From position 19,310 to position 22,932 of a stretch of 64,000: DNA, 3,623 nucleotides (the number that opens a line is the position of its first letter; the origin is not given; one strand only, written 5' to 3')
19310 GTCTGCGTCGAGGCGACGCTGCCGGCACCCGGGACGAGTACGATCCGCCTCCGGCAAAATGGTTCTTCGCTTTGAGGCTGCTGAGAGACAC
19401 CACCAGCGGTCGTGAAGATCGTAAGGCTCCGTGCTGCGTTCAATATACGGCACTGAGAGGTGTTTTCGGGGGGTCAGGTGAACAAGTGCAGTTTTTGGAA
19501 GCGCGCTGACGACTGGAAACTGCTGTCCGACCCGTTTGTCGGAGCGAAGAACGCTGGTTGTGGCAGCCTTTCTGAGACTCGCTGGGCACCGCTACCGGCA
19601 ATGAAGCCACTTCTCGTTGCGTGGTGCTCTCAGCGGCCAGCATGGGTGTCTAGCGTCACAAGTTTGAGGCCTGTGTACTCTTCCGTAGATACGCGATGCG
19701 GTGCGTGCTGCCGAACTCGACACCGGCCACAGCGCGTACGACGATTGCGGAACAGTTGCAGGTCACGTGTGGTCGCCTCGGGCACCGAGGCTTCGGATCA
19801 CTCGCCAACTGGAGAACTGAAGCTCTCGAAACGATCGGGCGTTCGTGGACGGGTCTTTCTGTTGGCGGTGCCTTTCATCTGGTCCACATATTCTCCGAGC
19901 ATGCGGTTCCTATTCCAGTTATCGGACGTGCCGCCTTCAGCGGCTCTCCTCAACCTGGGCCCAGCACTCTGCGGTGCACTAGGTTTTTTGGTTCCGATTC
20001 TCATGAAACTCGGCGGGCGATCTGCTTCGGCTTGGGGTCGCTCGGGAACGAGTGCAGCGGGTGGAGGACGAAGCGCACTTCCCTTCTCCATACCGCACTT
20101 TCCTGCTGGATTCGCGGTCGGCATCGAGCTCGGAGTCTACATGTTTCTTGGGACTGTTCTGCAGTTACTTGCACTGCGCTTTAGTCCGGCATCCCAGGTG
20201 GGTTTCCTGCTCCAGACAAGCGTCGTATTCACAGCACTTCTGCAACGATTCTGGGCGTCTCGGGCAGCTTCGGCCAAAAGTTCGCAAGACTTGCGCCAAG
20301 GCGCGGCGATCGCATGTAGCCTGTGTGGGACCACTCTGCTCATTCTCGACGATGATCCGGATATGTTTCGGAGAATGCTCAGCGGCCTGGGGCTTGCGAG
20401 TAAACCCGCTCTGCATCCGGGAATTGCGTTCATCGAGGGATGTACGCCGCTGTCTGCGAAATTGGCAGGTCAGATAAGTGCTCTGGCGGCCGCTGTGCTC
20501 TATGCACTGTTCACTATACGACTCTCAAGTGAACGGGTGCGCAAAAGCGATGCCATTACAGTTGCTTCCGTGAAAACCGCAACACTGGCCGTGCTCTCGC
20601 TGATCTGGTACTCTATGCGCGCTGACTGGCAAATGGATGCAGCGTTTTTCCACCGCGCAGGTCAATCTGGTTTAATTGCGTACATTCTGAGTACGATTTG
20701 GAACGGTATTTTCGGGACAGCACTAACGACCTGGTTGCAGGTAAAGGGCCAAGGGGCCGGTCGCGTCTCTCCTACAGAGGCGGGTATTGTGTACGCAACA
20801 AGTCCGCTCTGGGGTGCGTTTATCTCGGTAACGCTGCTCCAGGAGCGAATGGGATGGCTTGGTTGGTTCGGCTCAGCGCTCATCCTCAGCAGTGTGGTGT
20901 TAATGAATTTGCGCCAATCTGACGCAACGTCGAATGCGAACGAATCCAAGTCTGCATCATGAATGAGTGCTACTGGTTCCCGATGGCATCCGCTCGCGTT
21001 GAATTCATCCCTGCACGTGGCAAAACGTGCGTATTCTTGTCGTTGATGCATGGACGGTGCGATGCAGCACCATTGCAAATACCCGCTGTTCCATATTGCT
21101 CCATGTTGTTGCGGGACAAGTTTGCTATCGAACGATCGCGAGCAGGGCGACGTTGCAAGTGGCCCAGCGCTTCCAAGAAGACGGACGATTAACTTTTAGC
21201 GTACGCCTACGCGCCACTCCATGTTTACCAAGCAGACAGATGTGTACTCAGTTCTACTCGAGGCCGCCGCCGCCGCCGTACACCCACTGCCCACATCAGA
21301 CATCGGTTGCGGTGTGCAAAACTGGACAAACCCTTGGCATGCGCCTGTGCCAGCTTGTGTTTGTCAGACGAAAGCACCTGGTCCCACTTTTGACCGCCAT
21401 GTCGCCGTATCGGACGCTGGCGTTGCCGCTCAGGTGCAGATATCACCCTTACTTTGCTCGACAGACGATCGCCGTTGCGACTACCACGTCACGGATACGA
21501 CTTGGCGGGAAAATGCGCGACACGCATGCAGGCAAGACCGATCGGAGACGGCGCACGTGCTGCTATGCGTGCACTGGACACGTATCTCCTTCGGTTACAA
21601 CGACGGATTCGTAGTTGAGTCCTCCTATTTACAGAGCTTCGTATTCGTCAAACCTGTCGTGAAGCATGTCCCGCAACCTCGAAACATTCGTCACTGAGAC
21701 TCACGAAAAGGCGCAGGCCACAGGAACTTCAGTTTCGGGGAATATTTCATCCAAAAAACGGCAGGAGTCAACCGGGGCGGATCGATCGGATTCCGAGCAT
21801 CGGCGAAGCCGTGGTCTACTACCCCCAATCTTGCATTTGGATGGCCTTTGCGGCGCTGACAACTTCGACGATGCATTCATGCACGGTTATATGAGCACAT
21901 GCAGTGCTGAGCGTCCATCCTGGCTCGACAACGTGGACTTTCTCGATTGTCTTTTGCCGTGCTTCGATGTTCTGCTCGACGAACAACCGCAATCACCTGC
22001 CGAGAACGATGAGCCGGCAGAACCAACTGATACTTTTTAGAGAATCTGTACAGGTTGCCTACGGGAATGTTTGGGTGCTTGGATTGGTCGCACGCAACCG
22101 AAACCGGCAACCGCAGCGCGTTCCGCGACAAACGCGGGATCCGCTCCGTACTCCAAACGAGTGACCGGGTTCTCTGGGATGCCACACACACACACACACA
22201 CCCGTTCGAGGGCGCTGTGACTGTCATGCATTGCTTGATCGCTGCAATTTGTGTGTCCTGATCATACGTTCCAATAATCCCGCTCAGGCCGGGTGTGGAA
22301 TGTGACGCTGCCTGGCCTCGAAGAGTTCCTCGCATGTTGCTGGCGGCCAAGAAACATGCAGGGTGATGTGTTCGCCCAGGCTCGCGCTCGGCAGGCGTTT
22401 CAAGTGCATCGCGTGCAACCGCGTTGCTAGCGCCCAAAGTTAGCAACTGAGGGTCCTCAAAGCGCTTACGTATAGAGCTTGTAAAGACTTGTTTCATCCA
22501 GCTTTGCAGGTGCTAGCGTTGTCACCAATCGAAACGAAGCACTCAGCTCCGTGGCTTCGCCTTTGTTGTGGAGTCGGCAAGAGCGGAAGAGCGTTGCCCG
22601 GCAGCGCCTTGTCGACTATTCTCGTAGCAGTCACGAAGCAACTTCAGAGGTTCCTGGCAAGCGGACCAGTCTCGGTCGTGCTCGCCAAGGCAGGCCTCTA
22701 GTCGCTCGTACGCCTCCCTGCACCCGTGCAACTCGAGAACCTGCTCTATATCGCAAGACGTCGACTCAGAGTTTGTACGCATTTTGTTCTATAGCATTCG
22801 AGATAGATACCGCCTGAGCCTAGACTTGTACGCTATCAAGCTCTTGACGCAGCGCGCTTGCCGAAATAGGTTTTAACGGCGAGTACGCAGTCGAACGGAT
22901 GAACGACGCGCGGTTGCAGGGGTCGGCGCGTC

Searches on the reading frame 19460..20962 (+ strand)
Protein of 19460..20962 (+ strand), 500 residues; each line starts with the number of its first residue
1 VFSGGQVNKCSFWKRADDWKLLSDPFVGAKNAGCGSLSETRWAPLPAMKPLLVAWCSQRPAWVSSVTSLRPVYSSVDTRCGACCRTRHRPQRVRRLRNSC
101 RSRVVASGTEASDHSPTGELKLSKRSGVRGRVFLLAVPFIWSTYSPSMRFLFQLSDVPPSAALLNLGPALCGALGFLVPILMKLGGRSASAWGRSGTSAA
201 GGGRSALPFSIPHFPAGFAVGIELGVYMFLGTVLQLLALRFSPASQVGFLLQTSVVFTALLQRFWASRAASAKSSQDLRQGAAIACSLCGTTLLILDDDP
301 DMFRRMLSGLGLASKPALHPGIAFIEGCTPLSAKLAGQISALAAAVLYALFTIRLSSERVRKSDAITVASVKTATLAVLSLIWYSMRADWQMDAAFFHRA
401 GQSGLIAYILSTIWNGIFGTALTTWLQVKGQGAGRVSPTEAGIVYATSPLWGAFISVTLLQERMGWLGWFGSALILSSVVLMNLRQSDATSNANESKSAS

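Call 9: search_protein_families(library=pfam, proteins=[window:19460-20962:+], max_evalue=0.01)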
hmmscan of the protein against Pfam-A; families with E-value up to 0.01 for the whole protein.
window:19460-20962:+ (500 aa): 1 family
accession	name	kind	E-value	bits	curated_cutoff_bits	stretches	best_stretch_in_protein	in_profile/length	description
PF00892.27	EamA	-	5.7e-15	56.2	28.2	2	337-483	3-134/135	EamA-like transporter family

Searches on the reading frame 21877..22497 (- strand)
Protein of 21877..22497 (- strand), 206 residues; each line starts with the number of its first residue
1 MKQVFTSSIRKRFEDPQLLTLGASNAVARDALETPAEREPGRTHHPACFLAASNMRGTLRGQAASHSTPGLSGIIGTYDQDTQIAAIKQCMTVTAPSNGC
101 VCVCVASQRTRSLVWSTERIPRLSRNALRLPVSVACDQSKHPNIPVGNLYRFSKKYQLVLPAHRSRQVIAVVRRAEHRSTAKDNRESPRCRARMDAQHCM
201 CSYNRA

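Call 21: find_encoding_contigs(protein=window:21877-22497:-, flank=10000, max_places=10)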
Protein window:21877-22497:- (206 aa): 1 contig read that carries it; 1 place shown.
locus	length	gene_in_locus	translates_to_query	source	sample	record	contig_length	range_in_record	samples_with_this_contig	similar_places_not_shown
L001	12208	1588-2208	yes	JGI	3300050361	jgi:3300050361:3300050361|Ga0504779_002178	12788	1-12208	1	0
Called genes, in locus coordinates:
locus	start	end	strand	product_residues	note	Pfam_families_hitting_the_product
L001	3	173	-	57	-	?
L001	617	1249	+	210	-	-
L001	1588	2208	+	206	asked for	-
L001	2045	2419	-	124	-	-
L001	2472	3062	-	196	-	-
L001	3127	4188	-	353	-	PF00892:EamA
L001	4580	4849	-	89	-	-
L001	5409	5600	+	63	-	-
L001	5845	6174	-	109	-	-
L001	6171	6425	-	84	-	-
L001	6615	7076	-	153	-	-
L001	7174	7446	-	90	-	-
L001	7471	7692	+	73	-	-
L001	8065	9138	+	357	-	-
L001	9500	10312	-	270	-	PF02338:OTU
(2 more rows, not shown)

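Call 79: search_protein_families(library=pfam, proteins=[window:21877-22497:-], max_evalue=0.01)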
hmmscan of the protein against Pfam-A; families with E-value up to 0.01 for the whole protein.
window:21877-22497:- (206 aa): 0 families

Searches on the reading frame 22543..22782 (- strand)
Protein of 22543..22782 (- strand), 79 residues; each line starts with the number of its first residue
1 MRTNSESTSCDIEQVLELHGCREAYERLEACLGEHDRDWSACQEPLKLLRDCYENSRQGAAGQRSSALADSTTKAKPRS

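Call 77: search_protein_families(library=pfam, proteins=[window:22543-22782:-], max_evalue=0.1)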
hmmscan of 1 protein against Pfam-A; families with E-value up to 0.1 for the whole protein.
window:22543-22782:- (79 aa): 3 families
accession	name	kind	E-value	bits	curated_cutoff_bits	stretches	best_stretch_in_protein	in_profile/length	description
PF06747.18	CHCH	-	0.00054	20.5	27.2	1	28-54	8-34/35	CHCH domain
PF08991.16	CMC4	-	0.071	13.9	28.9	0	26-67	7-48/62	Cx9C motif-containing protein 4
PF16860.10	CX9C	-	0.092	13.1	26.4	0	21-56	8-43/44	CHCH-CHCH-like Cx9C, IMS import disulfide relay-system,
